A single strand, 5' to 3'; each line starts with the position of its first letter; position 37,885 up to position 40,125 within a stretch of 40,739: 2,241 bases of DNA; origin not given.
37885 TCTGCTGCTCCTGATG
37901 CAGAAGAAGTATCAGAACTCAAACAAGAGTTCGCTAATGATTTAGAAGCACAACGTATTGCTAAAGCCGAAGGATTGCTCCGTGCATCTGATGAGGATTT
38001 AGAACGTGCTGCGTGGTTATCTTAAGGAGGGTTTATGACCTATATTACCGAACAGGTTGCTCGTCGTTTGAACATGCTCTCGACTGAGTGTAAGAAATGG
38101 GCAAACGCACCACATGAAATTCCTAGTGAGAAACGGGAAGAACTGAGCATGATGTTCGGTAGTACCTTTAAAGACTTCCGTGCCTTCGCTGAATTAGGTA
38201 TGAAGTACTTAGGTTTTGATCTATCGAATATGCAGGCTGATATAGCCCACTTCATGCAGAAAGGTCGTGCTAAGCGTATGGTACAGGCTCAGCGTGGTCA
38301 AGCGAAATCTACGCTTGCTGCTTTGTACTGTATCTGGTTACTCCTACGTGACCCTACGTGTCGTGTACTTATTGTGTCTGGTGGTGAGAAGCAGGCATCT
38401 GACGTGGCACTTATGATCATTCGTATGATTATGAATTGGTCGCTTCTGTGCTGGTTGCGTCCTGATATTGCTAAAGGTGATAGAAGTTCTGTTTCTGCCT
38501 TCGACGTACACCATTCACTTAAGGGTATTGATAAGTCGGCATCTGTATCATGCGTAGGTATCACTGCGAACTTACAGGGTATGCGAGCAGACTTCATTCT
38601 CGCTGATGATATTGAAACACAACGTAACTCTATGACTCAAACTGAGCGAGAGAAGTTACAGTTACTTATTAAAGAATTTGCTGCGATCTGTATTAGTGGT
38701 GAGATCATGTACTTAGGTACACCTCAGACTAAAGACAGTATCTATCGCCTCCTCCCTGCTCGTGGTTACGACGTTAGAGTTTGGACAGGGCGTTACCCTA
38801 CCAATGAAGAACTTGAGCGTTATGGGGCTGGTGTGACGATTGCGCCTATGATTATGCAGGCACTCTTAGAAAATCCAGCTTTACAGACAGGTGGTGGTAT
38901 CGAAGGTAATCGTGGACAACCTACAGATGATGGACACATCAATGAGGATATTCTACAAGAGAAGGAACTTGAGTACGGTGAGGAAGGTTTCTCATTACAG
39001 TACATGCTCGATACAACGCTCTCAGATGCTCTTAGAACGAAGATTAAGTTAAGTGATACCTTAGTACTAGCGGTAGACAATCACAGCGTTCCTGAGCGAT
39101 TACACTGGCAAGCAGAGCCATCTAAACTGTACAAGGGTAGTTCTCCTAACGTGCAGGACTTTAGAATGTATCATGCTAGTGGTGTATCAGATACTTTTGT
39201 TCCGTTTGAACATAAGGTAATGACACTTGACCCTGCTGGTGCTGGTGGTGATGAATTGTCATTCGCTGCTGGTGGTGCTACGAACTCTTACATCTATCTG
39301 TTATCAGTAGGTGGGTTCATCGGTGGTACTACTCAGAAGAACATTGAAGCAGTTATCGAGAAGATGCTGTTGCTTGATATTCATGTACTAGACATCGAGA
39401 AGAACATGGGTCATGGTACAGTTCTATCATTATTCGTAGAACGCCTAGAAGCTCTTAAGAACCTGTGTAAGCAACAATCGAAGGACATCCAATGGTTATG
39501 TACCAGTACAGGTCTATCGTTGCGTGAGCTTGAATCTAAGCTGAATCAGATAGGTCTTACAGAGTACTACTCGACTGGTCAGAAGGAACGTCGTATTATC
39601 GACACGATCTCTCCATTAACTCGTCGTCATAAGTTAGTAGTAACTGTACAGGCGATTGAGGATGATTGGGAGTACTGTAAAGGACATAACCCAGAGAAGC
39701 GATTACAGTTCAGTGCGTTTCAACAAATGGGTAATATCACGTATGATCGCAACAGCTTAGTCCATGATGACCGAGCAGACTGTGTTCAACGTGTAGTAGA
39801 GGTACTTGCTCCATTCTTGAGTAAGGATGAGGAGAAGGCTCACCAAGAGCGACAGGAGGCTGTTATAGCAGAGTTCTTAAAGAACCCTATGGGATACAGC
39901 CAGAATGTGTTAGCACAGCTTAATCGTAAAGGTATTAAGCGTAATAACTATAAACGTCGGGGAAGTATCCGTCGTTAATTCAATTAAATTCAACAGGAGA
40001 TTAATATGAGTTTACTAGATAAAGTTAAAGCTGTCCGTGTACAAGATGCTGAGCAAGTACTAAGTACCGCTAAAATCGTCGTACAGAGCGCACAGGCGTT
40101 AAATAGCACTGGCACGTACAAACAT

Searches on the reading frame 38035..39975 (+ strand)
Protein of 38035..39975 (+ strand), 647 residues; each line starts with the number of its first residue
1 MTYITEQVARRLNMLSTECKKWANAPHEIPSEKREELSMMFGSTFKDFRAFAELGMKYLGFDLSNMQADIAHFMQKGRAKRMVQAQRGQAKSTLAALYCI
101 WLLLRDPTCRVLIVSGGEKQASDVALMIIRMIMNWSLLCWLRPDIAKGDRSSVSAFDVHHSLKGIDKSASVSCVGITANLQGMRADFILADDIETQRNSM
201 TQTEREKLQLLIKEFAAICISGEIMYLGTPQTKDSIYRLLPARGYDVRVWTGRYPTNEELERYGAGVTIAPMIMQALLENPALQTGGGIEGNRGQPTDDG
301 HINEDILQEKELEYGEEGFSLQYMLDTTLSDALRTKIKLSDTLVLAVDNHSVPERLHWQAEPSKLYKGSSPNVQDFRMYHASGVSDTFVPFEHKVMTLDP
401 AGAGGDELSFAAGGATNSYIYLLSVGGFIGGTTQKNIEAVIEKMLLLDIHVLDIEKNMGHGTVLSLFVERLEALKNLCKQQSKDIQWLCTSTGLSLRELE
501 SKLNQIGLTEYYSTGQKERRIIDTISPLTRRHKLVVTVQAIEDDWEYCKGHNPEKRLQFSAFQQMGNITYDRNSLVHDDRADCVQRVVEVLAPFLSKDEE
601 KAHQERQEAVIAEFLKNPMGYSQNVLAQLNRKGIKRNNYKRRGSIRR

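Call 10: search_protein_families(library=pfam, proteins=[window:38035-39975:+])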
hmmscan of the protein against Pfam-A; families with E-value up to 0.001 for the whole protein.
window:38035-39975:+ (647 aa): 1 family
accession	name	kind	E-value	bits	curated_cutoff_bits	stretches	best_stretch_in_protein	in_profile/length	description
PF22530.2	Terminase-T7_RNaseH-like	-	7.3e-28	97.4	27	1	398-534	1-108/108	Terminase Bacteriophage T7, Ribonuclease H-like domain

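Call 15: find_related_loci(query=window:38035-39975:+, collection=viral_contigs, flank=10000)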
Query window:38035-39975:+ (647 aa) in viral_contigs; peptide patterns used: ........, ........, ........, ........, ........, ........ (x = any residue, [..] = any of these).
6 stretches matched a pattern; 3 encode a relative of the query (tblastn E <= 1e-3); 3 distinct loci.
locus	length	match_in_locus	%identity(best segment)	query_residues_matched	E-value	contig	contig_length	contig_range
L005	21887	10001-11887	79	1-629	0e+0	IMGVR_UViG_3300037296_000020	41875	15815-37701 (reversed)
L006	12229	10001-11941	71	1-647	0e+0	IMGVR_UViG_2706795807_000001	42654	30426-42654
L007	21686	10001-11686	40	35-620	3e-128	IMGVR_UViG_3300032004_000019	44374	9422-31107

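Call 68: find_related_loci(query=window:38035-39975:+, collection=metagenome_contigs, flank=10000)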
Query window:38035-39975:+ (647 aa) in metagenome_contigs; peptide patterns used: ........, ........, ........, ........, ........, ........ (x = any residue, [..] = any of these).
39 stretches matched a pattern; 3 encode a relative of the query (tblastn E <= 1e-3); 3 distinct loci.
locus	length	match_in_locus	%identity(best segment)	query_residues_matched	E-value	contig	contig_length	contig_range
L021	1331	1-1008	79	296-630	0e+0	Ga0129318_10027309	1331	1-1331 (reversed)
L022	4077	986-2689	38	45-645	8e-126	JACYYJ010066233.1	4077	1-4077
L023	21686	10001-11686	40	35-620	2e-128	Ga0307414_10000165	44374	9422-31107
